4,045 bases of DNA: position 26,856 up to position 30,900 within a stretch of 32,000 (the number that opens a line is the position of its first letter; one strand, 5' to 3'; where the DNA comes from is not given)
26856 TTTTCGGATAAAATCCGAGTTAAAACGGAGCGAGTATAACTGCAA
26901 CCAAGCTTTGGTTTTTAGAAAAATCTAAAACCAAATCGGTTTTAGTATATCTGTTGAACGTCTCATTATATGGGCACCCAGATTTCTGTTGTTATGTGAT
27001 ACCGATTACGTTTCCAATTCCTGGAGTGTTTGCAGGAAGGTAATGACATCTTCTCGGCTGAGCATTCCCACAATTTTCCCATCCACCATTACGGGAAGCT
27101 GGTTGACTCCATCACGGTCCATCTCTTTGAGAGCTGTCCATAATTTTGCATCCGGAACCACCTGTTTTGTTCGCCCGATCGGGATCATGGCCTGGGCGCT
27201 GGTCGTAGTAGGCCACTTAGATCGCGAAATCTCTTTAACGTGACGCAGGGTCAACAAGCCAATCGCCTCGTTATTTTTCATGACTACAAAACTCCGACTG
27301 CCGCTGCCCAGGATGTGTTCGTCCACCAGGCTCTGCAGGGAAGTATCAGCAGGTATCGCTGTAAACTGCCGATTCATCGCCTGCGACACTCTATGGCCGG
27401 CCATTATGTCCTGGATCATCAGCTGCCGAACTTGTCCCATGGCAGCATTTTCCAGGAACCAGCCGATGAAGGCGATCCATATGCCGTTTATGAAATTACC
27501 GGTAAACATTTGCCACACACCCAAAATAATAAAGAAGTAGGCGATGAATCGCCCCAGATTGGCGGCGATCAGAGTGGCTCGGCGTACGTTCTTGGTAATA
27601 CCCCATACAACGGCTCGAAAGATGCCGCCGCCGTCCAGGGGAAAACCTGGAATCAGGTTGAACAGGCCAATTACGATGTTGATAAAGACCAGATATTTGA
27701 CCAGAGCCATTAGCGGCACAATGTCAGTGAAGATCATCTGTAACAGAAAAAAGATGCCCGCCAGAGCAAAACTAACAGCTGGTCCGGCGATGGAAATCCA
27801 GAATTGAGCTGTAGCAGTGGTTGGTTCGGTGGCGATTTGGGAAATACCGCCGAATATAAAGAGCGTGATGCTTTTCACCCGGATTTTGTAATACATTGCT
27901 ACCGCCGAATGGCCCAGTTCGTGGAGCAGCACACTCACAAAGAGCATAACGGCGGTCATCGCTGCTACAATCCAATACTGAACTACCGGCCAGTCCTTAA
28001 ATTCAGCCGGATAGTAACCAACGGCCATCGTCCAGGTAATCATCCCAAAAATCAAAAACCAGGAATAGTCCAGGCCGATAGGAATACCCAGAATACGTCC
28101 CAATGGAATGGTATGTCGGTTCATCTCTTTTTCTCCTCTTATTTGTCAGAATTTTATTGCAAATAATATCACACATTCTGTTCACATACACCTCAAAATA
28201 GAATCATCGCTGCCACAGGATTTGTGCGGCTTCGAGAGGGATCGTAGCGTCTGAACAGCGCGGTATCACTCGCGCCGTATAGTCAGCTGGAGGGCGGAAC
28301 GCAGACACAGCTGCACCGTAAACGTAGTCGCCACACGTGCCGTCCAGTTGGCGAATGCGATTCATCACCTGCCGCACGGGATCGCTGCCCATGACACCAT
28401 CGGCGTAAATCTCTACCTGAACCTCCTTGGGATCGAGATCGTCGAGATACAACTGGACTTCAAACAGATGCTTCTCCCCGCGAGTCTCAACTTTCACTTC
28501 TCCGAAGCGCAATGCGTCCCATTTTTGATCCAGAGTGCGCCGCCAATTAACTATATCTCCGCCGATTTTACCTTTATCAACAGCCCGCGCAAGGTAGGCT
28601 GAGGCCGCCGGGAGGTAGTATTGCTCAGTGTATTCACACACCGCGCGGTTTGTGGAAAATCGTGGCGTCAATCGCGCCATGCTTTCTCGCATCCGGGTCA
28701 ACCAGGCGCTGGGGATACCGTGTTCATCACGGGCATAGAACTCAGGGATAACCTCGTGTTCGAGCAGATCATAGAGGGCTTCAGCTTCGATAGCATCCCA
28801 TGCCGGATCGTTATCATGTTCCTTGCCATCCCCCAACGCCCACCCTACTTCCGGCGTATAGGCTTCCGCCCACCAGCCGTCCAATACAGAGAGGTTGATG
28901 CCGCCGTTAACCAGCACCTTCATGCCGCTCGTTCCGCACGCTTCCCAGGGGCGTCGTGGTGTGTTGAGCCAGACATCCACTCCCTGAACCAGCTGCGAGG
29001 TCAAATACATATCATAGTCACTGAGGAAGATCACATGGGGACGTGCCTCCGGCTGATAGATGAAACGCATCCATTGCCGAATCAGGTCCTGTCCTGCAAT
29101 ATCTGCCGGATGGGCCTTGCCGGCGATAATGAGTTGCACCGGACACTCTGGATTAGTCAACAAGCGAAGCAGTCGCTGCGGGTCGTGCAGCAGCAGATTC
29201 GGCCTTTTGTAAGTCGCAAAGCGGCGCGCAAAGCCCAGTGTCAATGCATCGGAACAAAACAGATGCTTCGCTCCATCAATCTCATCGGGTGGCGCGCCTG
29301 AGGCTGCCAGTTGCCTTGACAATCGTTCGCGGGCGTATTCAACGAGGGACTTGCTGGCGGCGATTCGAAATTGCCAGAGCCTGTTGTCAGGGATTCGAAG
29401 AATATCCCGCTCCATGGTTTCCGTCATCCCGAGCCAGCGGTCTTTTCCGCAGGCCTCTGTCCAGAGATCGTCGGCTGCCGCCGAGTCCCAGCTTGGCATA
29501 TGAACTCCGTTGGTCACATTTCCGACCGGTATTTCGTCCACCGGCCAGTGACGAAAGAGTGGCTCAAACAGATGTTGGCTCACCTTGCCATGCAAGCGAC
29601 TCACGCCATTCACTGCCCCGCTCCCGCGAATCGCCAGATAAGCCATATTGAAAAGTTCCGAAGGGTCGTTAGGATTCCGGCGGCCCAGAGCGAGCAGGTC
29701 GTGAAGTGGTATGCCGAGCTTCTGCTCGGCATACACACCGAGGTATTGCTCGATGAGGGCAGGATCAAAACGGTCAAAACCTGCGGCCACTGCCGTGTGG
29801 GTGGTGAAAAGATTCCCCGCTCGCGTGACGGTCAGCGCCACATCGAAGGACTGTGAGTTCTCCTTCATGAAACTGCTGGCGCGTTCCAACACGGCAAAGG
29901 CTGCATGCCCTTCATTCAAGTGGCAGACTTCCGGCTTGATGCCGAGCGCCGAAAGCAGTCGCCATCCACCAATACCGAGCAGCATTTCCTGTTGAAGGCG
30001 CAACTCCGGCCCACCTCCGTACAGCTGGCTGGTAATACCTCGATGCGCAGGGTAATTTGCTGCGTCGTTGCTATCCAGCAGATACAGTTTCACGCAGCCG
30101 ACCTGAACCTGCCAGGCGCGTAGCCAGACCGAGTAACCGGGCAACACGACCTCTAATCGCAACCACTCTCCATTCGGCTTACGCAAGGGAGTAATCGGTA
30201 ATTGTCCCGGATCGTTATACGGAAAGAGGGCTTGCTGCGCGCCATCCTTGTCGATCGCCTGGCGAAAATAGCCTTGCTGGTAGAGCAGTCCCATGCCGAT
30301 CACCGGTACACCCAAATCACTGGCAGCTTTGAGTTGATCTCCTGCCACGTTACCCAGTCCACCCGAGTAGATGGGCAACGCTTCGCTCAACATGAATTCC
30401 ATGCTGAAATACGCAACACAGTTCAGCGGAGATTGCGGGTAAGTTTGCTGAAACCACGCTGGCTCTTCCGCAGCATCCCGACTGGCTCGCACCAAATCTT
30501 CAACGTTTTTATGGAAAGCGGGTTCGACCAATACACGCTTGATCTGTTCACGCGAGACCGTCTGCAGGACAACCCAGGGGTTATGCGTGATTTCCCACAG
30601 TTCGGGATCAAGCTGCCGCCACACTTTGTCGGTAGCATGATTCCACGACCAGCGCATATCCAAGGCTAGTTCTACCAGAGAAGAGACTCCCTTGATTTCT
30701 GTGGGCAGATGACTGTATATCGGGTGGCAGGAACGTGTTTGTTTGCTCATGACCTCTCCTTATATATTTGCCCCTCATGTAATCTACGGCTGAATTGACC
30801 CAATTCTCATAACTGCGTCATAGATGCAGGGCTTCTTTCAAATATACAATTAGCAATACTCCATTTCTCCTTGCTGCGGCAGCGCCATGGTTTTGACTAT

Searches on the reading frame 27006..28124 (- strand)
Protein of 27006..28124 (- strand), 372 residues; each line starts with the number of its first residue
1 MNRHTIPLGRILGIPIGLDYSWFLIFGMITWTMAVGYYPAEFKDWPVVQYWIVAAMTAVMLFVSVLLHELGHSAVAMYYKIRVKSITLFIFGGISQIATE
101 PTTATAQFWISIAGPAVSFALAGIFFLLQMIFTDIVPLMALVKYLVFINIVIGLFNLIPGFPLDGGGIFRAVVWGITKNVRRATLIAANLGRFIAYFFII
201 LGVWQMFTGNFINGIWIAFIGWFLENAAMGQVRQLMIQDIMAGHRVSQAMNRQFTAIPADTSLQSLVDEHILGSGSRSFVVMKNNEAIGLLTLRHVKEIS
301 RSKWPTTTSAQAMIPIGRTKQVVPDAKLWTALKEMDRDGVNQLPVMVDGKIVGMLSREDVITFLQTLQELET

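Call 5: search_protein_families(library=pfam, proteins=[window:27006-28124:-])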
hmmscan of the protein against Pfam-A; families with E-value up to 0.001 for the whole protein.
window:27006-28124:- (372 aa): 2 families
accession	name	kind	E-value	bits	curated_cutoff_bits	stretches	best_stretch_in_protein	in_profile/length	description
PF02163.28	Peptidase_M50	-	2.4e-22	79.8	27.2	2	57-130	2-101/221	Peptidase family M50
PF00571.33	CBS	-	2.1e-14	54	24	1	322-364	12-55/57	CBS domain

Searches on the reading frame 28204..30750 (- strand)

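Call 5: search_protein_families(library=pfam, proteins=[window:28204-30750:-])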
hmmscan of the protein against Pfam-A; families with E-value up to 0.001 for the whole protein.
window:28204-30750:- (848 aa): 2 families
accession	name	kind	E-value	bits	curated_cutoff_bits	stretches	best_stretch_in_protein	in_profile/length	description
PF00343.26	Phosphorylase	-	2.8e-27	95.8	27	2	275-626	219-580/713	Carbohydrate phosphorylase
PF11897.13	DUF3417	-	1.1e-26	93.8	25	1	22-125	5-109/109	Protein of unknown function (DUF3417)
